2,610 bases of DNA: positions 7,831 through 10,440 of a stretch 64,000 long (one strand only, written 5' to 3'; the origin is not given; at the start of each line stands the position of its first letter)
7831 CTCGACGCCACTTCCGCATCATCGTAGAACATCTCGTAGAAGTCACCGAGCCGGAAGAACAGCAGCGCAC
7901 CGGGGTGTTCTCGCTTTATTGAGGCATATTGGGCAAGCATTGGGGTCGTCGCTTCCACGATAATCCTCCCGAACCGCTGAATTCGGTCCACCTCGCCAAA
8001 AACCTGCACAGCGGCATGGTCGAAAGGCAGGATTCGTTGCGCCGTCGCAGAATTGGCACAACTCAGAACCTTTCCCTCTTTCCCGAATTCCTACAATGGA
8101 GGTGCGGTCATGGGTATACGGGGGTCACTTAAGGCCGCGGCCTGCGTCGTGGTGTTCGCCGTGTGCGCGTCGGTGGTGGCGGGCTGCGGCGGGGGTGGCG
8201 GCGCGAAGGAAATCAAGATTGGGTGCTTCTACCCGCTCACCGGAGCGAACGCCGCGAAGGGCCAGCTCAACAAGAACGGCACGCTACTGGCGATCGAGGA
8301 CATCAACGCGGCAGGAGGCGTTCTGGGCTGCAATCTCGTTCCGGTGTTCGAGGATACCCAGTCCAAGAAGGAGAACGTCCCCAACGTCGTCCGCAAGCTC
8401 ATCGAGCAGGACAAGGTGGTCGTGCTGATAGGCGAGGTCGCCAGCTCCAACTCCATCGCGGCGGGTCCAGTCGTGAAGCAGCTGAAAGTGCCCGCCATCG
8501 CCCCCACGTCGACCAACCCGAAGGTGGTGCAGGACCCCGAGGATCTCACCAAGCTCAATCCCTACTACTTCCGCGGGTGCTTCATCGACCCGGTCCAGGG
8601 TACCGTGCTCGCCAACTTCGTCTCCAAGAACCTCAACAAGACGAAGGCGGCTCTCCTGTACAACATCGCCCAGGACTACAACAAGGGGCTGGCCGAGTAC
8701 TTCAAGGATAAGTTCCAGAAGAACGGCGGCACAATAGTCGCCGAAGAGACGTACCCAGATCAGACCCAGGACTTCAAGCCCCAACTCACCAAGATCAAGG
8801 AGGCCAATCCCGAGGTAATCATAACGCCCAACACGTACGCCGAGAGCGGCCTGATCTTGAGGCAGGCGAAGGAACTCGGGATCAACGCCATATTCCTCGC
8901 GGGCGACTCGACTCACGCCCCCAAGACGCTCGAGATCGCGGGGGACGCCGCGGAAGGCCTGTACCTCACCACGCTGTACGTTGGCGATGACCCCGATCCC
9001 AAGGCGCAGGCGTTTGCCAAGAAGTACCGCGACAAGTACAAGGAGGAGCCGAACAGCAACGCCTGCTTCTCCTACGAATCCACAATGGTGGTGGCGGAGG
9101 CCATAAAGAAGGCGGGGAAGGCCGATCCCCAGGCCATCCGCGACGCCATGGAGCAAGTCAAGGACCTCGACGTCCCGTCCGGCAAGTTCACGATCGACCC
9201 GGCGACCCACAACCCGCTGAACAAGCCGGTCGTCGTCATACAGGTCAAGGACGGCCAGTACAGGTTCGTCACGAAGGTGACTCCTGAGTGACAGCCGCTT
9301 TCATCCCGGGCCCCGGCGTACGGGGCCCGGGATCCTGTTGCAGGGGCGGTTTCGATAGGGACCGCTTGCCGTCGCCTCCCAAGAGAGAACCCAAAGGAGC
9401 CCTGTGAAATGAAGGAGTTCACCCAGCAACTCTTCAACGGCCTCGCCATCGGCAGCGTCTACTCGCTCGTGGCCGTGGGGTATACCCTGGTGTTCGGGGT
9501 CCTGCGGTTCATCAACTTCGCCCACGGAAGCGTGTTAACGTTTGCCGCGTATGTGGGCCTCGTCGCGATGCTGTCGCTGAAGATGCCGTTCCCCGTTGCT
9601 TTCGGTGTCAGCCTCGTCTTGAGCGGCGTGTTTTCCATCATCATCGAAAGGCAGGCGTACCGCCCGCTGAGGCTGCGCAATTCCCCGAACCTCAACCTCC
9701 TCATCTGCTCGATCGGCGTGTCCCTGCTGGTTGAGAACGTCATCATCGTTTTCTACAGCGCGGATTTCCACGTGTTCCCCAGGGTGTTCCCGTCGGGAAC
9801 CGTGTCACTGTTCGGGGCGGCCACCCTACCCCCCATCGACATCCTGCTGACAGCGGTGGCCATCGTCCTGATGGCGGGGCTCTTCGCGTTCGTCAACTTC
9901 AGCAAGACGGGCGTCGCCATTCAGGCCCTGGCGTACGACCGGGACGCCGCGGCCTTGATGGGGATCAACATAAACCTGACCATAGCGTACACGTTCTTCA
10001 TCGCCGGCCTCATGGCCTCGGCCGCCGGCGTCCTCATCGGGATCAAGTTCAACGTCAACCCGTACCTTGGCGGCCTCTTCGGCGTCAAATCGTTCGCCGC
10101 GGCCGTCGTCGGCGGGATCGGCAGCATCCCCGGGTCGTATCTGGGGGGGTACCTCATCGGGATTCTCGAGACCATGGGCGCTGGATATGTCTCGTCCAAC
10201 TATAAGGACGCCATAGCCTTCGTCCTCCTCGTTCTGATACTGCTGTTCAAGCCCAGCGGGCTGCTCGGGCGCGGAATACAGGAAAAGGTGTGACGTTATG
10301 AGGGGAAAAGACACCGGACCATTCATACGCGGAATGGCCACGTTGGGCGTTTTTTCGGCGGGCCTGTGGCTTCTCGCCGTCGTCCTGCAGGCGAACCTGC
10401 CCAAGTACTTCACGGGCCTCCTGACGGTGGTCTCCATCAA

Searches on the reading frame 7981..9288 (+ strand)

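Call 16: search_protein_families(library=pfam, proteins=[window:7981-9288:+], max_evalue=0.001)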
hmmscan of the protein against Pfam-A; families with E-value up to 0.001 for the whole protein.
window:7981-9288:+ (436 aa): 3 families
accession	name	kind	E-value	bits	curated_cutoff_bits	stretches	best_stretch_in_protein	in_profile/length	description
PF13458.12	Peripla_BP_6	-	1.6e-71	242.2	31.7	1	77-425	1-342/343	Periplasmic binding protein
PF13433.12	Peripla_BP_5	-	3.2e-34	119.1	27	2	231-432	143-347/363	Periplasmic binding protein domain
PF01094.35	ANF_receptor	-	5.7e-25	88.5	25.4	1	102-393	7-307/353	Receptor family ligand binding region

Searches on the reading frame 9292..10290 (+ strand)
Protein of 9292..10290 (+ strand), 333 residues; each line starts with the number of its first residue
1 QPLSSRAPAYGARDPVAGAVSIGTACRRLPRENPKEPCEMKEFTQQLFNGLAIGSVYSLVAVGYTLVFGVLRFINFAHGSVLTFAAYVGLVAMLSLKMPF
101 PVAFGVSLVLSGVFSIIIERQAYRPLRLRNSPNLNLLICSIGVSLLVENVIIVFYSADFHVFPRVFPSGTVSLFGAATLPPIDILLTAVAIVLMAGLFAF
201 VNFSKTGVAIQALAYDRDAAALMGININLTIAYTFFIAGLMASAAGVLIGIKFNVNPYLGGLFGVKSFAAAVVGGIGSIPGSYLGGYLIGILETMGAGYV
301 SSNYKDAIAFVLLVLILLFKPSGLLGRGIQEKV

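Call 16: search_protein_families(library=pfam, proteins=[window:9292-10290:+], max_evalue=0.001)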
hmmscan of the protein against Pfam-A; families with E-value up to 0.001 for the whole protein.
window:9292-10290:+ (333 aa): 1 family
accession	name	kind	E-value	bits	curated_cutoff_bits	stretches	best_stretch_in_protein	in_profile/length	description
PF02653.21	BPD_transp_2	-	1.2e-38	133.2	26.8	1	47-317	2-269/269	Branched-chain amino acid transport system / permease component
